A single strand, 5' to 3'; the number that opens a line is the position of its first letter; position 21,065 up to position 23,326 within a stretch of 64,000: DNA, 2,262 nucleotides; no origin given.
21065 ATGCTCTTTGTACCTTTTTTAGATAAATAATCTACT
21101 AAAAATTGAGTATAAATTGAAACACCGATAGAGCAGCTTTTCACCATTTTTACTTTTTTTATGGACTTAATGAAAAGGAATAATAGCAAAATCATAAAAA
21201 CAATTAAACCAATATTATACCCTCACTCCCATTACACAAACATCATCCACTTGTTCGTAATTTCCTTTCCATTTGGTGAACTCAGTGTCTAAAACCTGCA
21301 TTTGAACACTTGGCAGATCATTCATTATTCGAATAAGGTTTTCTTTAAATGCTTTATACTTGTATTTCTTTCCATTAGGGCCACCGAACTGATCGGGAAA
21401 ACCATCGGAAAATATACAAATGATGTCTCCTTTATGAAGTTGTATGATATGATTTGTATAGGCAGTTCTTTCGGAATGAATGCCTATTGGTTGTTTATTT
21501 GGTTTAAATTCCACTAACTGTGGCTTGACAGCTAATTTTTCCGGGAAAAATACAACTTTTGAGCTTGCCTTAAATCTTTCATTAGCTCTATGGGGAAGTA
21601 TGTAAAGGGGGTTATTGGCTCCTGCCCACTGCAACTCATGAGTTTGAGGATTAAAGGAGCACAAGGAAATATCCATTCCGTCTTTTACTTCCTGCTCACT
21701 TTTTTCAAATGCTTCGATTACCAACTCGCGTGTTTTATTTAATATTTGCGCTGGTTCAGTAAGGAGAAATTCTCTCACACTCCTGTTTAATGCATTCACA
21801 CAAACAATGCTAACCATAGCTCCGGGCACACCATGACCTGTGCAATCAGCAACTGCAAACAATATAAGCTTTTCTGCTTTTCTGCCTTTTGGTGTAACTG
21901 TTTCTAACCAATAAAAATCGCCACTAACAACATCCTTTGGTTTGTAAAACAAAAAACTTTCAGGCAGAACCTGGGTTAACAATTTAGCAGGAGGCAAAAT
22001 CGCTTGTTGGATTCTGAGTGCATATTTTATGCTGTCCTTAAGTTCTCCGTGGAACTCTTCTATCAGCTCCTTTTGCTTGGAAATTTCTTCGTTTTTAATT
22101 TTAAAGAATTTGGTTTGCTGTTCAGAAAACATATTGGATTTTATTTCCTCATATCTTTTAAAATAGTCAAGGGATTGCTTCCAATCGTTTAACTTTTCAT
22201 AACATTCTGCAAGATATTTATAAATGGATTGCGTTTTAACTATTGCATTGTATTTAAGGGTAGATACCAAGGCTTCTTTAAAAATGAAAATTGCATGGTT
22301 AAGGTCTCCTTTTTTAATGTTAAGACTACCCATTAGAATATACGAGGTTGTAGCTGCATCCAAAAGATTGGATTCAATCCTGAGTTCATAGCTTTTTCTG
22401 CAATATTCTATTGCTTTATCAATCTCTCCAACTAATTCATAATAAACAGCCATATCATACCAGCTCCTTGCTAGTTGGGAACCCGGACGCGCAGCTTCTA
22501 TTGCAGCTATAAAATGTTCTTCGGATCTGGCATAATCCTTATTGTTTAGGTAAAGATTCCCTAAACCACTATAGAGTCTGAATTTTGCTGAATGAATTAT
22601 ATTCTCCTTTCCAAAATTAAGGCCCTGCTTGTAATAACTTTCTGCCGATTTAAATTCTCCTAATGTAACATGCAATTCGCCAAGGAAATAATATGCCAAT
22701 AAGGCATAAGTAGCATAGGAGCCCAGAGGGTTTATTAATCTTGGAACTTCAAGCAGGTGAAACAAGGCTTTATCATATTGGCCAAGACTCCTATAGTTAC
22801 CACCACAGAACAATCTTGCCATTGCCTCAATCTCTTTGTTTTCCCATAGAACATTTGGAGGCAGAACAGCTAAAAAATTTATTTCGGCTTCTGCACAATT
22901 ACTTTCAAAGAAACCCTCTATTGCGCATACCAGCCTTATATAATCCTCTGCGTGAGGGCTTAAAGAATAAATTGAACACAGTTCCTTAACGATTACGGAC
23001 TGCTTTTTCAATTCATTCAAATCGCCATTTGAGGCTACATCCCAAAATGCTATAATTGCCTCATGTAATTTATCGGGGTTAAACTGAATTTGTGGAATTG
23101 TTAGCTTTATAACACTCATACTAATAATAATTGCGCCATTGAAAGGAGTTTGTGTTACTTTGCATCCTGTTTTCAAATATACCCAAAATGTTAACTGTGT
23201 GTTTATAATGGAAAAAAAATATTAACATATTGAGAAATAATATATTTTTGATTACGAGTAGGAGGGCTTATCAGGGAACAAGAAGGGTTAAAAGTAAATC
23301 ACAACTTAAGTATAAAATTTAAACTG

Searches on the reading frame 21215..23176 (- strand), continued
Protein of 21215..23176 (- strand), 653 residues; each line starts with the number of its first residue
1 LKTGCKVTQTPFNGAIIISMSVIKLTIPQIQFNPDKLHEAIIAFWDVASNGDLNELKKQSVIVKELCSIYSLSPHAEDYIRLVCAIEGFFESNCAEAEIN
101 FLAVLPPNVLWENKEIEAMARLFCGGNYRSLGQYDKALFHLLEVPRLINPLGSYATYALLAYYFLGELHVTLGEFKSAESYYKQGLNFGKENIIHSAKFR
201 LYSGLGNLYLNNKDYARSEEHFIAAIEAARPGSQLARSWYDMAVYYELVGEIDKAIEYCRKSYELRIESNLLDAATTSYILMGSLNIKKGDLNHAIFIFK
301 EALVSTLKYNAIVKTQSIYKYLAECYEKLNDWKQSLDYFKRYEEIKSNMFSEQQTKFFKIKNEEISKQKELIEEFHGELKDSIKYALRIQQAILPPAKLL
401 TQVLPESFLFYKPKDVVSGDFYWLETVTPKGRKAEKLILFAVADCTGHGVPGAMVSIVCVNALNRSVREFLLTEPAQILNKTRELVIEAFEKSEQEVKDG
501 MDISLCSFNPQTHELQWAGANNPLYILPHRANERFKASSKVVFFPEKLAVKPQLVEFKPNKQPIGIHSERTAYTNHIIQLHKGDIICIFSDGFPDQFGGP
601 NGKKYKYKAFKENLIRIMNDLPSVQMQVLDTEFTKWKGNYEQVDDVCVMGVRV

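Call 72: search_solved_structures(query=A4, max_evalue=1, show_alignments=2)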
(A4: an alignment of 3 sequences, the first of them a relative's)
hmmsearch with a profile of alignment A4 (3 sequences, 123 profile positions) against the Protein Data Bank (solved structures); distinct sequences matched with E-value up to 1: 3.
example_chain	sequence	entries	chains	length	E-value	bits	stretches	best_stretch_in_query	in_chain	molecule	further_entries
6kko_C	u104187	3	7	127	1.8e-18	70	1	1-119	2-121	DUF1987 domain-containing protein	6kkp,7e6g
6k4f_U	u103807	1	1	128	1.8e-18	70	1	1-119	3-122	DUF1987 domain-containing protein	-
6ok3_A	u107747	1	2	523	0.89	12.8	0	10-63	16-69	Sel1 repeat protein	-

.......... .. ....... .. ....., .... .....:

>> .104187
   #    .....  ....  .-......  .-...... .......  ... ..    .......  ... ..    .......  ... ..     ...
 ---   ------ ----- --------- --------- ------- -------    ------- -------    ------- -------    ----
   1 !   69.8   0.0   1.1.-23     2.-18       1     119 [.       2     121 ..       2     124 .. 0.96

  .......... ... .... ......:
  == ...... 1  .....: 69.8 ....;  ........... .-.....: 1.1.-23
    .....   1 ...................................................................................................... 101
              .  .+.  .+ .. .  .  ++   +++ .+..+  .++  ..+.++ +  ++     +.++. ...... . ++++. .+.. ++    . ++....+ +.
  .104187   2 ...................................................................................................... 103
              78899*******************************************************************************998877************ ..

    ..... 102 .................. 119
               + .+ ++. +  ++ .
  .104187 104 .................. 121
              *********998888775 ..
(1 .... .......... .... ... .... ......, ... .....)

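Call 77: predict_structure(alignment_id=A1)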
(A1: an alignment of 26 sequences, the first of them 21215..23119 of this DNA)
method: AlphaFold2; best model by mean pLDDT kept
length: 634 residues; sequences in the alignment: 26
mean_pLDDT: 86.2   pTM: 0.62
mean pLDDT of the five models: 86.2, 84.9, 83.5, 82.8, 82.8
residues with pLDDT >= 90: 328; 70-90: 247; 50-70: 36; < 50: 23
segments of 3 or more residues with pLDDT < 50: 1-3, 9-11, 517-531
pLDDT, mean of each block of 10 residues (from residue 1): 48 65 82 85 87 84 92 87 92 89 92 86 93 86 93 88 91 81 94 93 93 87 94 95 91 88 95 95 89 86 96 95 82 71 81 85 86 91 93 88 93 84 87 87 96 96 93 71 95 95 92 53 41 79 87 93 94 77 76 89 93 85 83 95
secondary structure, 60 per line:
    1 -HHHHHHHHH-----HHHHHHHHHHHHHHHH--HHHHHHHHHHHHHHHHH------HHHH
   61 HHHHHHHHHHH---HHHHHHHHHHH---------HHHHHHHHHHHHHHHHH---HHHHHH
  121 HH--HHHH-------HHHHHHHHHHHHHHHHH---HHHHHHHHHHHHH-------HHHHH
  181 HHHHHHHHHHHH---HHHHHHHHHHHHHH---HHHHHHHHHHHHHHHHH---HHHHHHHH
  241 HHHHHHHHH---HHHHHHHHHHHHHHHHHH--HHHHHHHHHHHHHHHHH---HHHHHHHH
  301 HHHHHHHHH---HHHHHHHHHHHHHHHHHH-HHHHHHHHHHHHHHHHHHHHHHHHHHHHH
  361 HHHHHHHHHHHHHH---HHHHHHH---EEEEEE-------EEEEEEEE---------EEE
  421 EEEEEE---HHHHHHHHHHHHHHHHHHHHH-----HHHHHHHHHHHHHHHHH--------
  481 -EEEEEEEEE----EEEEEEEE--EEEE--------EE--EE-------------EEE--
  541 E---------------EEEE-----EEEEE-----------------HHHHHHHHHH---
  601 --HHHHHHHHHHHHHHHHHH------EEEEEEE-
elements in order: H2-10 H16-31 H34-50 H57-71 H75-85 H95-111 H115-122 H125-128 H136-152 H156-168 H176-192 H196-209 H213-229 H233-249 H253-270 H273-289 H293-309 H313-330 H332-374 H378-384 E388-393 E401-408 E418-426 H430-450 H456-472 E482-490 E495-502 E505-508 E536-538 E557-560 E566-570 H588-597 H603-620 E627-633

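Call 81: fold_search(model_id=the predicted structure, library=pdb)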
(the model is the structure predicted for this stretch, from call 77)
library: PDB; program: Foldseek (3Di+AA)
matches with E <= 10: 1534; with E <= 0.001: 330
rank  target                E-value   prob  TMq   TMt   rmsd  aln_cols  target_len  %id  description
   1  6k4e_B                6.3e-14  1.00  0.36  0.90   2.4       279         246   26  SiaA-PP2C domain of Pseudomonas aeruginosa (released 2019-06-26)
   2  6k4e_A                4.9e-13  1.00  0.35  0.88   2.4       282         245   26  SiaA-PP2C domain of Pseudomonas aeruginosa (released 2019-06-26)
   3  9qhb                  3.3e-08  1.00  0.25  0.47   9.0       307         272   21  Crystal structure of 16-repeat CTPR protein with eliminated coordination sites (released 2025-10-22)
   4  8chy                  4.6e-08  1.00  0.22  0.45  10.1       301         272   22  Crystal structure of an 8-repeat consensus TPR superhelix with Zinc. (released 2024-02-21)
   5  4i9c_A                1.5e-07  1.00  0.38  0.61   6.5       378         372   12  Crystal structure of aspartyl phosphate phosphatase F from B.subtilis in complex with its inhibitory peptide (released 2013-11-20)
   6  4wnd_A                1.6e-07  1.00  0.33  0.54   7.0       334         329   16  Crystal structure of the TPR domain of LGN in complex with Frmpd4/Preso1 at 1.5 Angstrom resolution (released 2015-09-16)
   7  4wne_A                2.0e-07  1.00  0.33  0.54   7.5       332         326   16  Crystal structure of the TPR domain of LGN in complex with Frmpd4/Preso1 at 2.0 Angstrom resolution (released 2015-09-16)
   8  9qhc_B                2.5e-07  1.00  0.24  0.47  21.2       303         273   21  Crystal structure of 8-repeat CTPR protein with eliminated coordination sites (released 2025-10-22)
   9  5a7d_F                4.5e-07  1.00  0.27  0.43  10.5       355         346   15  Tetrameric assembly of LGN with Inscuteable (released 2016-08-03)
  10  4a1s_A                4.7e-07  1.00  0.30  0.48   8.1       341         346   15  Crystallographic structure of the Pins:Insc complex (released 2012-03-28)
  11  4a1s_B                4.9e-07  1.00  0.29  0.47  10.0       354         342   15  Crystallographic structure of the Pins:Insc complex (released 2012-03-28)
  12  5a7d_H                5.3e-07  1.00  0.27  0.44  11.6       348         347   15  Tetrameric assembly of LGN with Inscuteable (released 2016-08-03)
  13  8rtc_A                5.8e-07  1.00  0.37  0.61   6.3       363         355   12  Rap from bacteriophage Phi3T in presence of pheromone RGHTS (released 2024-07-24)
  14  5ucg_B                5.8e-07  1.00  0.27  0.48   4.4       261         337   16  Structure of the PP2C Phosphatase Domain and a Fragment of the Regulatory Domain of the Cell Fate Determinant SpoIIE f (released 2017-05-31)
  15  5a7d_G                5.8e-07  1.00  0.27  0.44  10.9       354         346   15  Tetrameric assembly of LGN with Inscuteable (released 2016-08-03)
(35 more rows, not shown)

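Call 82: find_encoding_contigs(protein=P0285, flank=9000, max_places=3)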
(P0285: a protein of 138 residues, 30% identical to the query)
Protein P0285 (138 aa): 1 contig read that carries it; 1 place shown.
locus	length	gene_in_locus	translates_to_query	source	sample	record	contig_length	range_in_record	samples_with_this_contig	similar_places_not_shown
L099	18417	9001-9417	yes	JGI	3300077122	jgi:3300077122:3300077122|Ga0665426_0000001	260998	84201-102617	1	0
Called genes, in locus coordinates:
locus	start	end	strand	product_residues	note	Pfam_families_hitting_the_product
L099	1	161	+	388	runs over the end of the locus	PF04055:Radical_SAM, PF19288:CofH_C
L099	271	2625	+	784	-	PF02743:dCache_1, PF00672:HAMP, PF01590:GAF (weak), PF13185:GAF_2, PF13426:PAS_9 (weak)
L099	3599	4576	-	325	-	PF01180:DHO_dh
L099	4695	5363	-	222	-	PF01168:Ala_racemase_N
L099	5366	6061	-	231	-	PF13505:OMP_b-brl (weak), PF13568:OMP_b-brl_2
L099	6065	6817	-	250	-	PF02535:Zip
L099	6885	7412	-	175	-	PF00258:Flavodoxin_1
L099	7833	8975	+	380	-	PF19788:DUF6272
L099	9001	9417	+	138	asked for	PF09345:SiaC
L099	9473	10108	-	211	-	-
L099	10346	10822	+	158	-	PF00196:GerE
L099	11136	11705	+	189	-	PF02834:LigT_PEase, PF10469:AKAP7_NLS, PF13563:2_5_RNA_ligase2, PF02834:LigT_PEase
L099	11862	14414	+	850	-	PF02493:MORN, PF00656:Peptidase_C14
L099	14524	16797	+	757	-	PF02493:MORN (weak), PF00656:Peptidase_C14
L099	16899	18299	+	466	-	PF00112:Peptidase_C1, PF13529:Peptidase_C39_2 (weak), PF14326:DUF4384 (weak)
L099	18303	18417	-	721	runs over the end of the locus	PF00291:PALP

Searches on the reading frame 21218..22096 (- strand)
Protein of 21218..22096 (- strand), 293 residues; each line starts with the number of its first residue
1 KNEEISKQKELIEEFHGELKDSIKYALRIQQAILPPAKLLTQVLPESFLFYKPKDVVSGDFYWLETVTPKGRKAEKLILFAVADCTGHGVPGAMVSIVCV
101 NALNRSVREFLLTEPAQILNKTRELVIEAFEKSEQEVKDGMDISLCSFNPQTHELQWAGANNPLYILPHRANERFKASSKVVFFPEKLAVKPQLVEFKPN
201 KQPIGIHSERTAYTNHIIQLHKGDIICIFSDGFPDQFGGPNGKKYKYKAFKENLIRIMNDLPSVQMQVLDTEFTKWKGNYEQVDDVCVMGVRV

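Call 52: search_solved_structures(query=window:21218-22096:-, max_evalue=1, show_alignments=1)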
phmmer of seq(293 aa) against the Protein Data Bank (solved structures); distinct sequences matched with E-value up to 1: 3.
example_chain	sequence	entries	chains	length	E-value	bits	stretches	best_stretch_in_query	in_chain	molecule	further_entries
6k4e_A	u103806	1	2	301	4.8e-23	85.2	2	17-176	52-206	Putative serine phosphatase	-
3es2_A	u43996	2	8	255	0.32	13.6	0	72-100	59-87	Probable two-component response regulator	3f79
3eq2_A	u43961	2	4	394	0.96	12.1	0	71-100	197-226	Probable two-component response regulator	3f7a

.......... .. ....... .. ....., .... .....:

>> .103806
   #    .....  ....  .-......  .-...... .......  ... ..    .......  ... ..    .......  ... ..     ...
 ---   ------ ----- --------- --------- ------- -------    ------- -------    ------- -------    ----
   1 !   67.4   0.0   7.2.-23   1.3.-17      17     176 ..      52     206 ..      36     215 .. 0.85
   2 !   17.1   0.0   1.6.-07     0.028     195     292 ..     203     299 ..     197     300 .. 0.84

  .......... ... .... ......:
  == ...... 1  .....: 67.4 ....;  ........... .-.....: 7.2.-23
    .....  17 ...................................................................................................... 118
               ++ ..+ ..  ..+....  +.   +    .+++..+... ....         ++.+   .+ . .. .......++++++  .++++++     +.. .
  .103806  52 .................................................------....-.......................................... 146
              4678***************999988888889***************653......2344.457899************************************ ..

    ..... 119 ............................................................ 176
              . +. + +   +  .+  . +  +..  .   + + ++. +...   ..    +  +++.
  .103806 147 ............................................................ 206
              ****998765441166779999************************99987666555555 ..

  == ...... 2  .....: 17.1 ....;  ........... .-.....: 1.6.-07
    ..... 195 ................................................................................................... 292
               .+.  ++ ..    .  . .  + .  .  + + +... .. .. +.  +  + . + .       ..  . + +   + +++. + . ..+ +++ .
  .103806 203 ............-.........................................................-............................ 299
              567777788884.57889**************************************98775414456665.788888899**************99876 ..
